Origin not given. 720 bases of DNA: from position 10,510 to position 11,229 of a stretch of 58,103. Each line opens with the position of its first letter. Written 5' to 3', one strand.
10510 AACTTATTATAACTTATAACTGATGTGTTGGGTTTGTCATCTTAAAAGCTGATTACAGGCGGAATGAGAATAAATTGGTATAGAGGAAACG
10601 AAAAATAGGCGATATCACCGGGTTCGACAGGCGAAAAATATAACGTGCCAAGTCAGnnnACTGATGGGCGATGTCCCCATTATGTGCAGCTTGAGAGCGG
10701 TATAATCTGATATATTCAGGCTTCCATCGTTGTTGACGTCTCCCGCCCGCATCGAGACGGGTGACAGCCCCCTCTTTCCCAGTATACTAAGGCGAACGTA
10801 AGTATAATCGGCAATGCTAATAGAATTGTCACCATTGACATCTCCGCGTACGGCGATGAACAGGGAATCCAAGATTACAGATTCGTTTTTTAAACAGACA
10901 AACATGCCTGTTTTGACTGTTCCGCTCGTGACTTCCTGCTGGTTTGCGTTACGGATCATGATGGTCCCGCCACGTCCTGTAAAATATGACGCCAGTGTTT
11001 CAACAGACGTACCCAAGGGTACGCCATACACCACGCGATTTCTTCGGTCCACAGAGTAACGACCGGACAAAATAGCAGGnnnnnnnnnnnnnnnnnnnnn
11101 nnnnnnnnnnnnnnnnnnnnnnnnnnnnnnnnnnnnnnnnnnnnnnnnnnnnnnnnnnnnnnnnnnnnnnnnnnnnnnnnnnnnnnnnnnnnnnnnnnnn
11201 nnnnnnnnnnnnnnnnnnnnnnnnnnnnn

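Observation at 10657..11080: Three unrelated exoenzymes share the same ~75-aa module plus dockerin cassette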

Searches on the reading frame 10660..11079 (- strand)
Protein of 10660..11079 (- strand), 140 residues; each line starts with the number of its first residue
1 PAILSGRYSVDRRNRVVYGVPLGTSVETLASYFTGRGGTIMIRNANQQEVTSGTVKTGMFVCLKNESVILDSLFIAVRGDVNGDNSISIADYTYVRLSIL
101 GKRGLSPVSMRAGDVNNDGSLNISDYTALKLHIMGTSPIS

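Call 11: search_solved_structures(query=window:10660-11079:-, max_evalue=10, show_alignments=3)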
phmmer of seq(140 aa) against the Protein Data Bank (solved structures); distinct sequences matched with E-value up to 10: 32.
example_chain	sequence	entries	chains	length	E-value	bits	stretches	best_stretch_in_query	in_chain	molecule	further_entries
5nrm_B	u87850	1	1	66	8e-07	32.6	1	79-136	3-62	DocCel5: Type I dockerin repeat domain from A. cellulolyticus family 5 endoglucanase WP_01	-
5nrk_B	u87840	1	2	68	2.8e-06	30.8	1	79-136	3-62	DocCel5: Type I dockerin repeat domain from A. cellulolyticus family 5 endoglucanase WP_01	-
8x39_A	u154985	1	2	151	1.8e-05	28.2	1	78-139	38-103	Serine protease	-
8x3a_A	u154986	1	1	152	1.8e-05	28.2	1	78-139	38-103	Serine protease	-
2yik_A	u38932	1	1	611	4.3e-05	27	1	77-138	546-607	ENDOGLUCANASE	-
2y3n_B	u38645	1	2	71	5.8e-05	26.5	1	73-130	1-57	CELLULOSOMAL FAMILY-48 PROCESSIVE GLYCOSIDE HYDROLASE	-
2ccl_B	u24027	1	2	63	6.5e-05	26.4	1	77-133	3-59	ENDO-1,4-BETA-XYLANASE Y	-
1ohz_B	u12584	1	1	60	0.00019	24.9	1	79-133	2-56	ENDO-1,4-BETA-XYLANASE Y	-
4dh2_B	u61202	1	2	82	0.00021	24.8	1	112-134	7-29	Dockerin type 1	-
4fl4_A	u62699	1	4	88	0.00048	23.6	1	79-133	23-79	Glycoside hydrolase family 9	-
4uyp_B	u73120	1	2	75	0.00051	23.5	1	77-135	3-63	Cellulosomal scaffoldin adaptor protein B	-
3ul4_B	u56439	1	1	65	0.00081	22.8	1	75-136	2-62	Cellulosome enzyme, dockerin type I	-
4uyq_B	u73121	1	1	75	0.0018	21.7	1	77-135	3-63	Cellulosomal scaffoldin adaptor protein B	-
1daq_A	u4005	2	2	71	0.0046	20.4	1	78-134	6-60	ENDOGLUCANASE SS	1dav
2mte_A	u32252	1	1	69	0.0046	20.4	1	78-134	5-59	Cellulose 1,4-beta-cellobiosidase (reducing end) CelS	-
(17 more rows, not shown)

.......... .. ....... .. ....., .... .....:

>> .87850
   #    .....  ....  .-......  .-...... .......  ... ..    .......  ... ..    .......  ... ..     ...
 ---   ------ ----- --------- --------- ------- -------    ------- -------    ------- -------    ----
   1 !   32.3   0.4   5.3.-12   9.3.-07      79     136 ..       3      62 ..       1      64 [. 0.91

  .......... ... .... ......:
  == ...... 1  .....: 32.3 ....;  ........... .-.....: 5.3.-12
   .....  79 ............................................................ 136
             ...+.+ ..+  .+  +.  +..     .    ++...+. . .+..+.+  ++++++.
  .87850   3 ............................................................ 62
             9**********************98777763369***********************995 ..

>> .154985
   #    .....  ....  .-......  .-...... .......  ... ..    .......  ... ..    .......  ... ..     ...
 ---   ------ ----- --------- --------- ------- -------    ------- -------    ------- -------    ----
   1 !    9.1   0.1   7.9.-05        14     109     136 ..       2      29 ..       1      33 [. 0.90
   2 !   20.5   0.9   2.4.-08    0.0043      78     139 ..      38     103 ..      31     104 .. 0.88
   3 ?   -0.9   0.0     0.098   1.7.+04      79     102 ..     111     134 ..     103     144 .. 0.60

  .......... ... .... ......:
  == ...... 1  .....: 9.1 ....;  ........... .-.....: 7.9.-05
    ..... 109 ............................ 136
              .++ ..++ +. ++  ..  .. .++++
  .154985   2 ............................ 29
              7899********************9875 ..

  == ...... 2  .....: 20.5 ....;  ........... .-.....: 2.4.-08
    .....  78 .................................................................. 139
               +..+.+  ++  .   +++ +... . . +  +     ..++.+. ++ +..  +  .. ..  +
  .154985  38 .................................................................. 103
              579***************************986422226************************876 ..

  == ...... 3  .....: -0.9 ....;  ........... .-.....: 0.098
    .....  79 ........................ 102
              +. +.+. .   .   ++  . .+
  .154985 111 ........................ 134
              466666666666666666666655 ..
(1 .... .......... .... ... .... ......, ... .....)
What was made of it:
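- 10660..10848 (-): Cassette A, dockerin (residues about 613-675). Calcium loops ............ and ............. PDB dockerins from E 8e-7 (call 11).
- There are PDB sequence hits to cohesin-complexed dockerins (call 11).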

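Call 14: find_homologous_proteins(query=A1, max_evalue=0.001)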
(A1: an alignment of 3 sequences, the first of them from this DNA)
Query A1 (3 sequences) (140 aa, profile of the alignment): 26 proteins with E <= 0.001 among 1327 candidates.
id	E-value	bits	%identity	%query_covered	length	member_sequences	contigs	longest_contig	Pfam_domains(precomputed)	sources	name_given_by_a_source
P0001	1.2e-44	170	100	71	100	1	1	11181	PF00404.25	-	-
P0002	3.1e-38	149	41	89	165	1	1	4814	PF00404.25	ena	-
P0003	8.8e-30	121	40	94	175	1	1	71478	PF00404.25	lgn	-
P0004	2.9e-24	104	35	98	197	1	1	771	PF00404.25,PF02368.25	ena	-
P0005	6.8e-24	102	44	80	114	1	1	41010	PF00404.25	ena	-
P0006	2.6e-21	94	38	66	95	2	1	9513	PF00404.25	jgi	-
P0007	1.3e-20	92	47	63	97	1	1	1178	PF00404.25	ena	-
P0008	2.0e-19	88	31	82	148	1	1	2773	PF00404.25,PF13202.13,PF00036.39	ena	-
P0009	6.6e-19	86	37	50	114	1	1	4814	PF00404.25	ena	-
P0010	1.3e-17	82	41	56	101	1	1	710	-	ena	-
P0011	2.2e-17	81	45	37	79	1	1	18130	PF00404.25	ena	-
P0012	5.0e-16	77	51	44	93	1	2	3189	PF00404.25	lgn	-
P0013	2.7e-9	55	43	40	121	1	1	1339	PF00404.25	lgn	-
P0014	2.8e-9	55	67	19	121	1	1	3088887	PF00404.25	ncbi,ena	-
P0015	1.5e-8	53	29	60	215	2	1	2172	PF09479.17,PF00404.25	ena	-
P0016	7.3e-8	50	40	49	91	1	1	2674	PF00404.25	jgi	-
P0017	2.1e-7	49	34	42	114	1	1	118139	PF00404.25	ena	-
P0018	1.1e-5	43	29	42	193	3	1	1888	PF00404.25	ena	-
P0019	2.9e-5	42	35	39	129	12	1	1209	PF00404.25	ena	-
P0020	9.7e-5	40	29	44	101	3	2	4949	PF13405.13,PF00404.25,PF13499.13,PF13202.13,PF00036.39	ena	-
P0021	1.2e-4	40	34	41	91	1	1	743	PF00404.25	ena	-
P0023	2.6e-4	39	26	84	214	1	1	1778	PF00404.25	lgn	-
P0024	3.9e-4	38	39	38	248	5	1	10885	PF00404.25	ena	-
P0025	6.1e-4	38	38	44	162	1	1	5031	PF03382.21,PF00404.25,PF13202.13,PF00036.39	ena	-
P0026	9.8e-4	37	28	57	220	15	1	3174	PF00404.25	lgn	-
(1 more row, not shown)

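Call 25: predict_structure(alignment_id=A4)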
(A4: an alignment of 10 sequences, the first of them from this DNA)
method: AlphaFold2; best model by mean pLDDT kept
length: 140 residues; sequences in the alignment: 10
mean_pLDDT: 95.3   pTM: 0.88
mean pLDDT of the five models: 95.3, 94.9, 94.8, 94.5, 79.4
residues with pLDDT >= 90: 133; 70-90: 7; 50-70: 0; < 50: 0
segments of 3 or more residues with pLDDT < 50: none
pLDDT, mean of each block of 10 residues (from residue 1): 92 95 97 92 96 97 95 97 97 97 96 94 97 92
secondary structure, 60 per line:
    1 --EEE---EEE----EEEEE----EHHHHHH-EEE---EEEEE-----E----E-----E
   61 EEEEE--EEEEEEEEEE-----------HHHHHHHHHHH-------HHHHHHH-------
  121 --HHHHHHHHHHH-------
elements in order: E3-5 E9-11 E16-20 H26-31 E33-35 E39-43 E60-65 E68-77 H89-99 H107-113 H123-133
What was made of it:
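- On Type-I dockerin (Pfam Dockerin_1, PF00404): Helices are at 89-99, 107-113 and 123-133 of the model (call 25).
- On X-module-dockerin (XDoc) dyad: There is zero linker in the sequence, and the two-domain model has pTM 0.88 and pLDDT 95 (call 25).
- Closest known: X-module-dockerin. Same: An Ig-like beta module sits immediately N-terminal to the dockerin and is predicted to form one rigid unit with it (call 25).
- pTM is 0.88 for the two-domain model (call 25).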

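Call 28: fold_search(model_id=the predicted structure, library=pdb)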
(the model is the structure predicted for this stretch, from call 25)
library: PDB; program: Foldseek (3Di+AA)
matches with E <= 10: 467; with E <= 0.001: 2
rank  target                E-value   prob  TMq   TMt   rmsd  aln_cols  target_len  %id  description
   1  8x39_A                5.8e-04  1.00  0.44  0.44   1.8        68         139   24  Crystal structure of cellulosomal double-dockerin module of Clo1313_0689 from Clostridium thermocellum (released 2024-04-03)
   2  5nrm_B                9.6e-04  1.00  0.42  0.85   1.8        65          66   32  Crystal structure of the sixth cohesin from Acetivibrio cellulolyticus' scaffoldin B in complex with Cel5 dockerin S51 (released 2018-01-31)
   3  8x39_B                1.0e-03  1.00  0.42  0.43   1.1        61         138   24  Crystal structure of cellulosomal double-dockerin module of Clo1313_0689 from Clostridium thermocellum (released 2024-04-03)
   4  4uyp_B                1.3e-03  1.00  0.42  0.78   2.3        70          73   30  High resolution structure of the third cohesin ScaC in complex with the ScaB dockerin with a mutation in the N-termina (released 2015-04-15)
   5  4uyq_B                2.5e-03  1.00  0.40  0.74   2.4        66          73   32  High resolution structure of the third cohesin ScaC in complex with the ScaB dockerin with a mutation in the C-termina (released 2015-04-15)
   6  8x3a_MODEL_1_A        3.0e-03  1.00  0.44  0.41   1.8        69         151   23  Solution NMR structure of cellulosomal double-dockerin module of Clo1313_0689 from Clostridium thermocellum (released 2024-04-03)
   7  2ccl_B                3.2e-03  1.00  0.40  0.89   0.7        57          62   33  THE S45A, T46A MUTANT OF THE TYPE I COHESIN-DOCKERIN COMPLEX FROM THE CELLULOSOME OF CLOSTRIDIUM THERMOCELLUM (released 2007-02-13)
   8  5nrk_D                3.2e-03  1.00  0.39  0.77   1.8        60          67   35  Crystal structure of the sixth cohesin from Acetivibrio cellulolyticus' scaffoldin B in complex with Cel5 dockerin S15 (released 2018-01-31)
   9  5nrk_B                4.8e-03  1.00  0.35  0.69   3.2        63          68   32  Crystal structure of the sixth cohesin from Acetivibrio cellulolyticus' scaffoldin B in complex with Cel5 dockerin S15 (released 2018-01-31)
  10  4dh2_D                5.1e-03  1.00  0.40  0.77   1.8        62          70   37  Crystal structure of Coh-OlpC(Cthe_0452)-Doc435(Cthe_0435) complex: A novel type I Cohesin-Dockerin complex from Clost (released 2012-11-28)
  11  4fl4_A                7.0e-03  1.00  0.40  0.80   2.0        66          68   32  Scaffoldin conformation and dynamics revealed by a ternary complex from the Clostridium thermocellum cellulosome (released 2012-06-27)
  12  4dh2_B                8.4e-03  1.00  0.40  0.75   1.8        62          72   37  Crystal structure of Coh-OlpC(Cthe_0452)-Doc435(Cthe_0435) complex: A novel type I Cohesin-Dockerin complex from Clost (released 2012-11-28)
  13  2mte_MODEL_1_A        9.6e-03  1.00  0.38  0.73   1.5        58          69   28  Solution structure of Doc48S (released 2014-10-15)
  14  4fl4_G                1.0e-02  1.00  0.39  0.78   1.3        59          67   34  Scaffoldin conformation and dynamics revealed by a ternary complex from the Clostridium thermocellum cellulosome (released 2012-06-27)
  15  2vn6_B                1.1e-02  1.00  0.36  0.73   2.4        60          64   27  The Clostridium cellulolyticum dockerin displays a dual binding mode for its cohesin partner (released 2008-05-13)
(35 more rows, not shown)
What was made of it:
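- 10660..10848 (-): Fold match to 1ohz_B, 2ccl_B and 5nrm_B (call 28).
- On Type-I dockerin (Pfam Dockerin_1, PF00404): Foldseek: 1ohz_B TMt 0.95 and rmsd 0.6; 2ccl_B 0.89 and 0.7; 5nrm_B 0.85 and 1.8 (call 28).
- On X-module-dockerin (XDoc) dyad: 4wkz_A aligns at rmsd 13.5 A (call 28).
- The AF2 cassette model has pLDDT 95.3, and its dockerin half superposes on 1ohz_B, 2ccl_B and 5nrm_B at 0.6-1.8 A (calls 25, 28).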

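Call 32: find_related_loci(query=A1, collection=genome_contigs, flank=6000)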
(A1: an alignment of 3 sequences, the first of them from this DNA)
Query A1 (140 aa) in genome_contigs; peptide patterns used: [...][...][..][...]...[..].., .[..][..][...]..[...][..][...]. (x = any residue, [..] = any of these).
600 stretches matched a pattern (row limit reached: there are more); 77 encode a relative of the query (tblastn E <= 1e-3); 77 distinct loci.
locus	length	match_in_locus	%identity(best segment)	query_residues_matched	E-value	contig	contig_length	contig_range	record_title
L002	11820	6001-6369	32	14-137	4e-12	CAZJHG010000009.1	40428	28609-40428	MAG TPA_asm: uncultured Muribaculaceae bacterium isolate SRP225648_co1_607 genome assembly, contig: NODE_1824_length_404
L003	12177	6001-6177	48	76-135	3e-10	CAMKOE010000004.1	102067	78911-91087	MAG: uncultured Porphyromonadaceae bacterium isolate SRR12081294_bin.57_metaWRAP_v1.3_MAG genome assembly, contig: ERZ12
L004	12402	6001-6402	35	20-137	1e-8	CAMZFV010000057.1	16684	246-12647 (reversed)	MAG TPA_asm: uncultured Prevotellaceae bacterium isolate SRR10912537_bin.37_metaWRAP_v1.3_MAG genome assembly, contig: E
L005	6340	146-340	37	77-139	2e-8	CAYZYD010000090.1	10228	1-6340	MAG TPA_asm: uncultured Planctomycetia bacterium isolate SRP128890_co1_207 genome assembly, contig: NODE_9474_length_102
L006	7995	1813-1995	40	76-137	2e-7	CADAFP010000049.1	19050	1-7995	MAG: uncultured Bacteroidales bacterium isolate RUG13250 genome assembly, contig: RUG13250_asm_49, whole genome shotgun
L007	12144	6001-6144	51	77-129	2e-7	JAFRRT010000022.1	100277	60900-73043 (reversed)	MAG: Muribaculaceae bacterium isolate RGIG2741 Goat_Omasum-4__c316630, whole genome shotgun sequence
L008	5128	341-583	34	48-130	4e-7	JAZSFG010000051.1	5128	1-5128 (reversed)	MAG: Ruminococcus sp. isolate T1900044583_TS20190049.MAGScoT_cleanbin_000037 SGB_583_k141_1436892, whole genome shotgun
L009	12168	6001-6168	44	79-135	6e-7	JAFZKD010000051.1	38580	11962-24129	MAG: Muribaculaceae bacterium isolate RGIG7840 Water_buffalos_Reticulum-4__c456967, whole genome shotgun sequence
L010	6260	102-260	46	76-129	8e-7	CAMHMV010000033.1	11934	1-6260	MAG: uncultured Prevotellaceae bacterium isolate SRR11784281_bin.83_metaWRAP_v1.3_MAG genome assembly, contig: ERZ122033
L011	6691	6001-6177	42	78-136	1e-6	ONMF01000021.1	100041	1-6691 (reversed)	uncultured Prevotellaceae bacterium isolate RUG434 genome assembly, contig: scaffold_762, whole genome shotgun sequence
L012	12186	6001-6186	34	74-135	1e-6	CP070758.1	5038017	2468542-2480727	MAG: Gemmatimonadota bacterium isolate bin29 chromosome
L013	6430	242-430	41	76-138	1e-6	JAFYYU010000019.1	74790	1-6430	MAG: Muribaculaceae bacterium isolate RGIG7545 Water_buffalos_Omasum-1__c298, whole genome shotgun sequence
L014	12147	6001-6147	45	77-129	2e-6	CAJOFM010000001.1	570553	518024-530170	uncultured Muribaculaceae bacterium isolate Sheep_2_mag_10 genome assembly, contig: scaffold_1, whole genome shotgun seq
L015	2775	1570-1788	36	58-134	2e-6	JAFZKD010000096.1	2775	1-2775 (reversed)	MAG: Muribaculaceae bacterium isolate RGIG7840 Water_buffalos_Reticulum-4__c794417, whole genome shotgun sequence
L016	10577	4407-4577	38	77-134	2e-6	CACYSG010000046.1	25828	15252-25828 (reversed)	MAG: uncultured Bacteroidales bacterium isolate RUG12225 genome assembly, contig: RUG12225_asm_46, whole genome shotgun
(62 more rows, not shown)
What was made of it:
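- Tried and rejected: genome_contigs scan with the cassette (call 32).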

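Call 59: find_encoding_contigs(protein=P0003, flank=10000, max_places=3)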
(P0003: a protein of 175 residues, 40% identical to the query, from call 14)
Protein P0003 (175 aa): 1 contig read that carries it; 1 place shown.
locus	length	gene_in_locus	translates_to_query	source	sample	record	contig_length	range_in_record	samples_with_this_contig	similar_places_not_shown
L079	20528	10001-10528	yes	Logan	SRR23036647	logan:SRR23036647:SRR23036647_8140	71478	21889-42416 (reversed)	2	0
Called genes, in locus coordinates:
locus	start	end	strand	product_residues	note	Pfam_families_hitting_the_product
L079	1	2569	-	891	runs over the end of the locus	PF12804:NTP_transf_3, PF00465:Fe-ADH, PF13685:Fe-ADH_2 (weak), PF25137:ADH_Fe_C, PF04991:LicD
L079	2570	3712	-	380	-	PF02776:TPP_enzyme_N, PF02775:TPP_enzyme_C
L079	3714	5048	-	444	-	PF01467:CTP_transf_like, PF13714:PEP_mutase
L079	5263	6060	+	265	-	-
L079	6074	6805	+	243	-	PF00005:ABC_tran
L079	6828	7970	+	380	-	PF04464:Glyphos_transf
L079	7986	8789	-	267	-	PF04991:LicD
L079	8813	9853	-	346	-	PF11258:DUF3048, PF17479:DUF3048_C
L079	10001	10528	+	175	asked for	PF00404:Dockerin_1 (weak)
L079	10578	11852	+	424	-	-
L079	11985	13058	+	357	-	PF21088:MS_channel_1st, PF00924:MS_channel_2nd, PF21082:MS_channel_3rd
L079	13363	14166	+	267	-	PF00753:Lactamase_B, PF23023:Anti-Pycsar_Apyc1 (faint)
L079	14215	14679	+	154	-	PF02502:LacAB_rpiB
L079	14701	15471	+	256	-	PF00121:TIM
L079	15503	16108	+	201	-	PF00596:Aldolase_II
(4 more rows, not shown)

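Call 60: find_encoding_contigs(protein=P0002, flank=5000, max_places=3)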
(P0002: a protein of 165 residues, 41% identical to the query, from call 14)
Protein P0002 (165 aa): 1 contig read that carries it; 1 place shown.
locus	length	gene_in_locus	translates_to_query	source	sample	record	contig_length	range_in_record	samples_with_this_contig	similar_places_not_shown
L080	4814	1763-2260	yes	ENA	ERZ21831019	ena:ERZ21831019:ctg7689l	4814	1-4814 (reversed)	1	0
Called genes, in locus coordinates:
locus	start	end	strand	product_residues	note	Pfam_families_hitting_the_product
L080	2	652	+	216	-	?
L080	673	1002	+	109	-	-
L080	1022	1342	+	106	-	-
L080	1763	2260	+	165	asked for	PF00404:Dockerin_1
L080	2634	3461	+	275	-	PF26182:Ig_NUP210_5th (faint), PF02368:Big_2, PF20578:aBig_2 (faint), PF21764:Invasin_D4 (faint), PF26918:Ig_Eae (weak), PF21461:HL_N-beta (faint), PF02368:Big_2, PF26918:Ig_Eae (weak), +1 more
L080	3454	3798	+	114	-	PF00404:Dockerin_1 (weak)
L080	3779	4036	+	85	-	-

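Call 81: find_encoding_contigs(protein=P0005, flank=10000, max_places=3)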
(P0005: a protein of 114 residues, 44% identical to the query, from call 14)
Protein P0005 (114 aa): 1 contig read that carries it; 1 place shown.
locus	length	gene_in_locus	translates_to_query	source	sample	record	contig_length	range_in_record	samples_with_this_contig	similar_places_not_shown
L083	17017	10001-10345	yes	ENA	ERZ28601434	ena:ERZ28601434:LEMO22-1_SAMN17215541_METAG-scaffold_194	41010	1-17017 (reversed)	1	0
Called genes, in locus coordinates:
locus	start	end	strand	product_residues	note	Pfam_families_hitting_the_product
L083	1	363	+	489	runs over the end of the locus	PF03323:GerA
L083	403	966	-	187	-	-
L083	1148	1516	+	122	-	PF06803:DUF1232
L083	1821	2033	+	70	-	PF00313:CSD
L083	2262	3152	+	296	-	PF10340:Say1_Mug180, PF20434:BD-FAE, PF07859:Abhydrolase_3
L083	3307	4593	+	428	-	PF07247:AATase (faint)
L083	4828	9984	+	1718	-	-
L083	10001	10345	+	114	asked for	PF00404:Dockerin_1 (weak)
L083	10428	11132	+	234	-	-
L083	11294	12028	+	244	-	PF01209:Ubie_methyltran, PF08003:Methyltransf_9, PF02353:CMAS, PF13489:Methyltransf_23, PF13649:Methyltransf_25, PF13847:Methyltransf_31, PF08241:Methyltransf_11, PF08242:Methyltransf_12, +2 more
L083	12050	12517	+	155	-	PF00383:dCMP_cyt_deam_1, PF14437:MafB19-deam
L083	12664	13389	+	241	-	PF20730:YetF_N (weak), PF04239:DUF421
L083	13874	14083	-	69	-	-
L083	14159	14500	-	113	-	PF00881:Nitroreductase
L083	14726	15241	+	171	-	-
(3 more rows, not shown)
